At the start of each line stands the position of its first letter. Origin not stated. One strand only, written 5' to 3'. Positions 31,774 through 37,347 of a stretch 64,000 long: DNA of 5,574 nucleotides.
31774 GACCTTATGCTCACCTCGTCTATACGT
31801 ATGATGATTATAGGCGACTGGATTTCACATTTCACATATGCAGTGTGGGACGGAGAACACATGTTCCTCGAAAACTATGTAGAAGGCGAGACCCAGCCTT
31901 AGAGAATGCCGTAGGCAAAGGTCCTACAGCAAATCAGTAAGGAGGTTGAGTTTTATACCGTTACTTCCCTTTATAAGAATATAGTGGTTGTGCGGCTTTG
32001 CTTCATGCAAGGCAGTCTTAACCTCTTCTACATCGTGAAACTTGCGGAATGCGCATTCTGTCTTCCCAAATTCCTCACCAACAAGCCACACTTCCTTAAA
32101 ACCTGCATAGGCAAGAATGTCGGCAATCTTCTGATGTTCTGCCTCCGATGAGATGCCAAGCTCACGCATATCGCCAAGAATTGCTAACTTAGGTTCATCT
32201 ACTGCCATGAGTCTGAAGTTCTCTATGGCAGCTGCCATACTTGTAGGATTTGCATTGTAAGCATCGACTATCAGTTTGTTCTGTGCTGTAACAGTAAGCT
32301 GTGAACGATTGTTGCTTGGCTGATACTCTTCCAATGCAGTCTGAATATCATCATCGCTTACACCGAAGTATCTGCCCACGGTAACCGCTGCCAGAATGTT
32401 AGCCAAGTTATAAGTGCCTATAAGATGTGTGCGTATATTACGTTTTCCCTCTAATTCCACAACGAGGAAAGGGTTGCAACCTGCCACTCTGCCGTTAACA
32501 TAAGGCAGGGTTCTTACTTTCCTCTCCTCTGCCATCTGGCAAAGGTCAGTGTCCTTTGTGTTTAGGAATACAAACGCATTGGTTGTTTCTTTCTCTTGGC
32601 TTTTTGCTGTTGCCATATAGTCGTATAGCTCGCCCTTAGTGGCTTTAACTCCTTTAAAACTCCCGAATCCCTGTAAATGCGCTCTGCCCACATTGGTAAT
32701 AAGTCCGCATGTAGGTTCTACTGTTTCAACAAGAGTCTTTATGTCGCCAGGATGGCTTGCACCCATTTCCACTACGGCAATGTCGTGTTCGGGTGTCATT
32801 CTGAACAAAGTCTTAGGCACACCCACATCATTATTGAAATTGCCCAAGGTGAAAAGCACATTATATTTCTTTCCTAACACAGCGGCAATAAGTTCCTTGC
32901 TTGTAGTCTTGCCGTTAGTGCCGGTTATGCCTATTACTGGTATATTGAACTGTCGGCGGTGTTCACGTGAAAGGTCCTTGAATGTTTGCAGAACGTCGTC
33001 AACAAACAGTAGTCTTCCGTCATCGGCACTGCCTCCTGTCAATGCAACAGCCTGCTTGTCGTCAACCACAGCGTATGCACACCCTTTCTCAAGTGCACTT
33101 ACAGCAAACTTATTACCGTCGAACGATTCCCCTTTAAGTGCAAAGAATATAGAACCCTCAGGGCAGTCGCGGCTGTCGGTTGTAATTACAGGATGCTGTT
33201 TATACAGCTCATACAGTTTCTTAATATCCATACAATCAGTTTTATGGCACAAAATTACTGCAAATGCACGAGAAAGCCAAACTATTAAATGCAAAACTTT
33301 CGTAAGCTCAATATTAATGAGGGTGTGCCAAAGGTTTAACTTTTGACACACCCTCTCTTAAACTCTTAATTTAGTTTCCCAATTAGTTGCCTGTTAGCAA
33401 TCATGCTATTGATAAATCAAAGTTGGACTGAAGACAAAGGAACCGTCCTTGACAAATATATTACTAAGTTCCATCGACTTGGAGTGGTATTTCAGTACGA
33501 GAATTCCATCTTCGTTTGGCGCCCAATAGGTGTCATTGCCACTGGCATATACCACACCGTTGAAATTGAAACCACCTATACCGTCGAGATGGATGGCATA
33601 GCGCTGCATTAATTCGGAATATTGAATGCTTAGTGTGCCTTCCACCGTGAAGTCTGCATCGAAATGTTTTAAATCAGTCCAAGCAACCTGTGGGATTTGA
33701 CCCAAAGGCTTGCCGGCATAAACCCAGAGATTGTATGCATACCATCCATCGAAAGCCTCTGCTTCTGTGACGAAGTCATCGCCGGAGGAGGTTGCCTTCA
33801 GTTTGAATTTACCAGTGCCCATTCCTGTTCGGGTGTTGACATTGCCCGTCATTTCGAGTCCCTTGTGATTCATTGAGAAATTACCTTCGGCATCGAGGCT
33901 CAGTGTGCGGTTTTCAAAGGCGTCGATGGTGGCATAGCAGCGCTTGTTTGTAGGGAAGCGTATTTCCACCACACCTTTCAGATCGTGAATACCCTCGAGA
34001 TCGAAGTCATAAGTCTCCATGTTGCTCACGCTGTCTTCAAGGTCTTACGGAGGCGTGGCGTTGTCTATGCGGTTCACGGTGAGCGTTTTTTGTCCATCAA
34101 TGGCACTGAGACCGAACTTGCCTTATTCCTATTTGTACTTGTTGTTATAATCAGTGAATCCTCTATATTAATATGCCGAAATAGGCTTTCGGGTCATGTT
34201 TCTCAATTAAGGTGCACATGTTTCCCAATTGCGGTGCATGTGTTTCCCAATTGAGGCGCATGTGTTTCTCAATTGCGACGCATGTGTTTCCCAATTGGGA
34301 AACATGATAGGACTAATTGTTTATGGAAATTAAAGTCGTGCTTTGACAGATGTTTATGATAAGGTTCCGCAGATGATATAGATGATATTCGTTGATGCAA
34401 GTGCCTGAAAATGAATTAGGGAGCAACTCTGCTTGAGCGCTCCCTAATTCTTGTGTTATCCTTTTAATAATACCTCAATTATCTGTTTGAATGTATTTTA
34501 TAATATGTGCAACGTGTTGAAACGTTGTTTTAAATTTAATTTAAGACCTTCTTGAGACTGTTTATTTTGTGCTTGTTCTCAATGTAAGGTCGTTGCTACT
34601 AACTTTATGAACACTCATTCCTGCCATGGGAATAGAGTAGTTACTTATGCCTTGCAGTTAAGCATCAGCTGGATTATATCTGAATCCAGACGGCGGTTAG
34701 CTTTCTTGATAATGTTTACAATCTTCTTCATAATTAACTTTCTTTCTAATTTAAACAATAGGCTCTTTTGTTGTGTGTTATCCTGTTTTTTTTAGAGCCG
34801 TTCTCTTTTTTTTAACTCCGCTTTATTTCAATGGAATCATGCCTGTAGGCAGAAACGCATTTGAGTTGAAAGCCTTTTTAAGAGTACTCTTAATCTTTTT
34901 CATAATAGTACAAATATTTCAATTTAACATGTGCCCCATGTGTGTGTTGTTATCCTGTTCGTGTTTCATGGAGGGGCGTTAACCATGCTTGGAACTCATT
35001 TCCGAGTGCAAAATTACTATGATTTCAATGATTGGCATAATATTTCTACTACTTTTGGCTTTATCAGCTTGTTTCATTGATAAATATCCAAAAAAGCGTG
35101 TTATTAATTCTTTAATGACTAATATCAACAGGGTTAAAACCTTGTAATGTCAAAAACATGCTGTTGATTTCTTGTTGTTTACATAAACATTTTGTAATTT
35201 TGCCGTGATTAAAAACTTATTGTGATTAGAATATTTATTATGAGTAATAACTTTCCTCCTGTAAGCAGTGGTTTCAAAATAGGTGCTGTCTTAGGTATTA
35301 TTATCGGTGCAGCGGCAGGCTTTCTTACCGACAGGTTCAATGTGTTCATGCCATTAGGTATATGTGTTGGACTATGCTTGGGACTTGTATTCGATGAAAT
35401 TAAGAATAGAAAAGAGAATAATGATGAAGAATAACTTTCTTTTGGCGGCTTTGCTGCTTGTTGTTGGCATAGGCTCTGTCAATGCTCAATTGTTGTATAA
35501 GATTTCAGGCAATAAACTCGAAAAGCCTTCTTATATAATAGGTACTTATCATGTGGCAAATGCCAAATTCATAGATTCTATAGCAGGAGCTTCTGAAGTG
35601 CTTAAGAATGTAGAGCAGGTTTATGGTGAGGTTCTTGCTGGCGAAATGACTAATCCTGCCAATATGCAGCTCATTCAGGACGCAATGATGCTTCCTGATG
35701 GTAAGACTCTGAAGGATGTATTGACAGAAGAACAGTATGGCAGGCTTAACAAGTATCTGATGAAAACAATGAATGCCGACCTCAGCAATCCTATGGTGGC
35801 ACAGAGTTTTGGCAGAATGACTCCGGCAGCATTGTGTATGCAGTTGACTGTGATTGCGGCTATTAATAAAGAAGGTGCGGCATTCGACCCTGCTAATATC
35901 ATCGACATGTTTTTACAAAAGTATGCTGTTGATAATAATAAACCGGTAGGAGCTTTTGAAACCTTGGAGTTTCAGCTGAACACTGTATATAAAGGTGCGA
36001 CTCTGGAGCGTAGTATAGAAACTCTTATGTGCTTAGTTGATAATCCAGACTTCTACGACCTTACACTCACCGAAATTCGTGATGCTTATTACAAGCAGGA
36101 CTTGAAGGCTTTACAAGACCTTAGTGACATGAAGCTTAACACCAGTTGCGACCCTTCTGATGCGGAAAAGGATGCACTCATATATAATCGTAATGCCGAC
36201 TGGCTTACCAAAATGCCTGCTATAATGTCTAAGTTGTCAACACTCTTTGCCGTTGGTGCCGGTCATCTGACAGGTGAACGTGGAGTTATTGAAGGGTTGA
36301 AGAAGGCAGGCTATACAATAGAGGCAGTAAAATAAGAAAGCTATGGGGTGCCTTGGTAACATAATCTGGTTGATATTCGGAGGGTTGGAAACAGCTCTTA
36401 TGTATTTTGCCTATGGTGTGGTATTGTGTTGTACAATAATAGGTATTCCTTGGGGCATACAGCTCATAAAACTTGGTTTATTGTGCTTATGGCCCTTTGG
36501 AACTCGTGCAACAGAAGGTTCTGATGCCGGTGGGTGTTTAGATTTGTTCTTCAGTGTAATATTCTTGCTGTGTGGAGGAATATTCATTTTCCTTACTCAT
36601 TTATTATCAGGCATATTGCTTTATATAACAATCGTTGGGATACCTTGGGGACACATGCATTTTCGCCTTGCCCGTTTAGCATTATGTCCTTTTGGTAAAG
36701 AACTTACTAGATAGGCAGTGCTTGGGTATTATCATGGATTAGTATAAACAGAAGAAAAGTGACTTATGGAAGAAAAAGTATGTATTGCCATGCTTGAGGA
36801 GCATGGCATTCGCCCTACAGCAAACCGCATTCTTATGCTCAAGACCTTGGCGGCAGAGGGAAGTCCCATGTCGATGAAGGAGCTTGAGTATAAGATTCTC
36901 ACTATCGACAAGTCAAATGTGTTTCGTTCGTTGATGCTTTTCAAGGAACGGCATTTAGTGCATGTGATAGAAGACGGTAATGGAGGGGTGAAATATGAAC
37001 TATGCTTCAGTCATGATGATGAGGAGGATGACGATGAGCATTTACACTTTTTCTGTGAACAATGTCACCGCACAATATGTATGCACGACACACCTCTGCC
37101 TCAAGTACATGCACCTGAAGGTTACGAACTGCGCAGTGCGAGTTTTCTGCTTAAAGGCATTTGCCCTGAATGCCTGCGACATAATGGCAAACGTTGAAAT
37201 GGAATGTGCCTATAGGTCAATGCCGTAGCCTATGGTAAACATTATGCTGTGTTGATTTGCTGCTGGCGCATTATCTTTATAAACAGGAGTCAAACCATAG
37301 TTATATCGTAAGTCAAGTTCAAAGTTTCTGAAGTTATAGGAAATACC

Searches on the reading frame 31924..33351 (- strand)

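Call 52: search_protein_families(library=pfam, proteins=[window:31924-33351:-], max_evalue=0.001)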
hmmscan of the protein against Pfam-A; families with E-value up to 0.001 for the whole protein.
window:31924-33351:- (475 aa): 3 families
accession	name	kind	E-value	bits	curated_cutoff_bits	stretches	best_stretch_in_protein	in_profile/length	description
PF08245.18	Mur_ligase_M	-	7.6e-34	117.9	24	1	142-325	1-199/200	Mur ligase middle domain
PF02875.26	Mur_ligase_C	-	3.9e-15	57.2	28.4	1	349-463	2-126/127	Mur ligase, glutamate ligase domain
PF01225.30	Mur_ligase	-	1.1e-06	29.4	21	1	56-103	5-57/95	Mur ligase family, catalytic domain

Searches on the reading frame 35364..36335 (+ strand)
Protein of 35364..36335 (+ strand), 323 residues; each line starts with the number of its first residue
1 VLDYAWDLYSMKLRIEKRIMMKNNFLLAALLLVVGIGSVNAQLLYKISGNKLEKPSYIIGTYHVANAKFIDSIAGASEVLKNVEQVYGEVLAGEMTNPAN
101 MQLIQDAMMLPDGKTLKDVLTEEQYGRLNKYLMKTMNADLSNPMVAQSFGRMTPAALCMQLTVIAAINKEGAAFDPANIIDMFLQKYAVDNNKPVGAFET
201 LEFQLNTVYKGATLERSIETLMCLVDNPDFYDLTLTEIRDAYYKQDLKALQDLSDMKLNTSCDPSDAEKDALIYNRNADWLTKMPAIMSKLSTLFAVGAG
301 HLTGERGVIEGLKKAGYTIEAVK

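Call 52: search_protein_families(library=pfam, proteins=[window:35364-36335:+], max_evalue=0.001)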
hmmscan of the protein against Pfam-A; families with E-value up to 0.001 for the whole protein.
window:35364-36335:+ (323 aa): 1 family
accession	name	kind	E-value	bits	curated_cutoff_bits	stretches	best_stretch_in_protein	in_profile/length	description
PF01963.22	TraB_PrgY_gumN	-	2.5e-56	191.9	26.8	1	43-320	1-262/263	TraB/PrgY/gumN family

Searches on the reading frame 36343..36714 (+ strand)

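Call 52: search_protein_families(library=pfam, proteins=[window:36343-36714:+], max_evalue=0.001)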
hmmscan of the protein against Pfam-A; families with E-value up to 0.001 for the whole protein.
window:36343-36714:+ (123 aa): 1 family
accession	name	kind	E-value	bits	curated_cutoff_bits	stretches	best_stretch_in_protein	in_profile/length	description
PF03733.18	YccF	-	4.5e-33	114.1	27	2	4-53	1-50/51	Inner membrane component domain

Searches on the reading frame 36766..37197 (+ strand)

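Call 52: search_protein_families(library=pfam, proteins=[window:36766-37197:+], max_evalue=0.001)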
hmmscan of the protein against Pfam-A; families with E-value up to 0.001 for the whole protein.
window:36766-37197:+ (143 aa): 1 family
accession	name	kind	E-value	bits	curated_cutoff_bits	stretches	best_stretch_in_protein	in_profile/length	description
PF01475.25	FUR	-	1.3e-08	35.5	23.1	1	13-114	2-101/121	Ferric uptake regulator family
